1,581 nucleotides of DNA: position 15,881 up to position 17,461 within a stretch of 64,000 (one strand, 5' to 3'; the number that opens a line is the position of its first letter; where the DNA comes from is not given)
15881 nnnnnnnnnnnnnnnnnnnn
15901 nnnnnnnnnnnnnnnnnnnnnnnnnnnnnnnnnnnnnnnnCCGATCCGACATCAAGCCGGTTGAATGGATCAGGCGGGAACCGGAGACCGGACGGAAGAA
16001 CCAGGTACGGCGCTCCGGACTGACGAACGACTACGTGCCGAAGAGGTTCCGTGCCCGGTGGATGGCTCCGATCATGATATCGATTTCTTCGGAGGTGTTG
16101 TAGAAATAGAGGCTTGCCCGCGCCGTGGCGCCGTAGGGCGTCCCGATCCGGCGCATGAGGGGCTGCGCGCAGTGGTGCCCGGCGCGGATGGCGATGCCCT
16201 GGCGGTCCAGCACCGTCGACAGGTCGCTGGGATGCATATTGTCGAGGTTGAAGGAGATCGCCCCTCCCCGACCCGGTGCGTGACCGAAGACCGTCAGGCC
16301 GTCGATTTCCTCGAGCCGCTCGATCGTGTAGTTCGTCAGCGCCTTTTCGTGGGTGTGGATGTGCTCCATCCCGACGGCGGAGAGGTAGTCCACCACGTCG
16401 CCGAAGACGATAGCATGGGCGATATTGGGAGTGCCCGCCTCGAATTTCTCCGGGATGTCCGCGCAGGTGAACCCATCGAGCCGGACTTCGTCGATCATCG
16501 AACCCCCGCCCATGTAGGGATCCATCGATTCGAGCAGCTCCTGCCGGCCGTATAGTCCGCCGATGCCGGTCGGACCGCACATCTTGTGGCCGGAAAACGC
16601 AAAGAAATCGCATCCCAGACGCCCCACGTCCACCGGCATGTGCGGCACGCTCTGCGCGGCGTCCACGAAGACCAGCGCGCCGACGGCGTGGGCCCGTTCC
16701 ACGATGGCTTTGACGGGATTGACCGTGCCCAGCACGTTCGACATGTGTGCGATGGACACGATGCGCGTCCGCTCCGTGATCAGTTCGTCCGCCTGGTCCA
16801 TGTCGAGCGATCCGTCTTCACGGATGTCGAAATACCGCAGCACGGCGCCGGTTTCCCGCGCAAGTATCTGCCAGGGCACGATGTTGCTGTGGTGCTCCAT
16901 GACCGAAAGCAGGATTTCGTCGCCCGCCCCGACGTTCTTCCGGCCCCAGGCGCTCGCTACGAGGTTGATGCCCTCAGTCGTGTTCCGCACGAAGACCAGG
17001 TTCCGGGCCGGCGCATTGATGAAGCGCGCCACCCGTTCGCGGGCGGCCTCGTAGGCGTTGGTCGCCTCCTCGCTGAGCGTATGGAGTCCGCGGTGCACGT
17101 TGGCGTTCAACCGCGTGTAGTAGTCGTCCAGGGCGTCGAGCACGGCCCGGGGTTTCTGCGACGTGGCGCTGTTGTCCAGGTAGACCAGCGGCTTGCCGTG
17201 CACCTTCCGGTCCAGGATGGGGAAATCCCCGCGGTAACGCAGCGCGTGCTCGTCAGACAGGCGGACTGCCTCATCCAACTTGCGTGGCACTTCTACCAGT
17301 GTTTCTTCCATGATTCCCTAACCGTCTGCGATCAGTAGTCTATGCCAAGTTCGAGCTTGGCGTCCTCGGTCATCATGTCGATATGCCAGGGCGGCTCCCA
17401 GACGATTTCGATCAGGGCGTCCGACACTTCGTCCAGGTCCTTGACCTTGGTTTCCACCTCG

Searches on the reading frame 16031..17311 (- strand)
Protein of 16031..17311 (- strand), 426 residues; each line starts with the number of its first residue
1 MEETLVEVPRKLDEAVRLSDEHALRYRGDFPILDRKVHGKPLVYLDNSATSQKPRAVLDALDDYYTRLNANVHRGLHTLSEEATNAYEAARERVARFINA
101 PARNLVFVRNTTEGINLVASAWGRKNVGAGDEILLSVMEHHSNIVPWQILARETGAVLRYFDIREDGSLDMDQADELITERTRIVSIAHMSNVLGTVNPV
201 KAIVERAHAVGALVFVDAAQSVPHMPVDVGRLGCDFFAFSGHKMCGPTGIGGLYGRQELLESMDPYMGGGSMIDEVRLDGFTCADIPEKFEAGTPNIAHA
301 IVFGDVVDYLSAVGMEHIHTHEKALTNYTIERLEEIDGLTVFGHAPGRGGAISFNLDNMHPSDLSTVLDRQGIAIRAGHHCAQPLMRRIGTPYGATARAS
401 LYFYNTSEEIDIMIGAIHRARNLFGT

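Call 14: search_protein_families(library=pfam, proteins=[window:16031-17311:-], max_evalue=0.01)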
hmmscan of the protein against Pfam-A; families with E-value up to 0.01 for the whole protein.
window:16031-17311:- (426 aa): 5 families
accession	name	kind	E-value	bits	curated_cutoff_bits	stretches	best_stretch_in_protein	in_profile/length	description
PF00266.25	Aminotran_5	-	1.3e-150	502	21.5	1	43-412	1-370/371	Aminotransferase class-V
PF01041.23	DegT_DnrJ_EryC1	-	3.3e-10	40.2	19.8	1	92-253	31-183/360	DegT/DnrJ/EryC1/StrS aminotransferase family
PF00155.27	Aminotran_1_2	-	4.7e-07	29.8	19.7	1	85-219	42-187/361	Aminotransferase class I and II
PF01053.26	Cys_Met_Meta_PP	-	0.00014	21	27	1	130-242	91-197/381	Cys/Met metabolism PLP-dependent enzyme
PF05091.18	eIF-3_zeta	-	0.005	16.3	25.2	1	119-176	241-296/532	Eukaryotic translation initiation factor 3 subunit 7 (eIF-3)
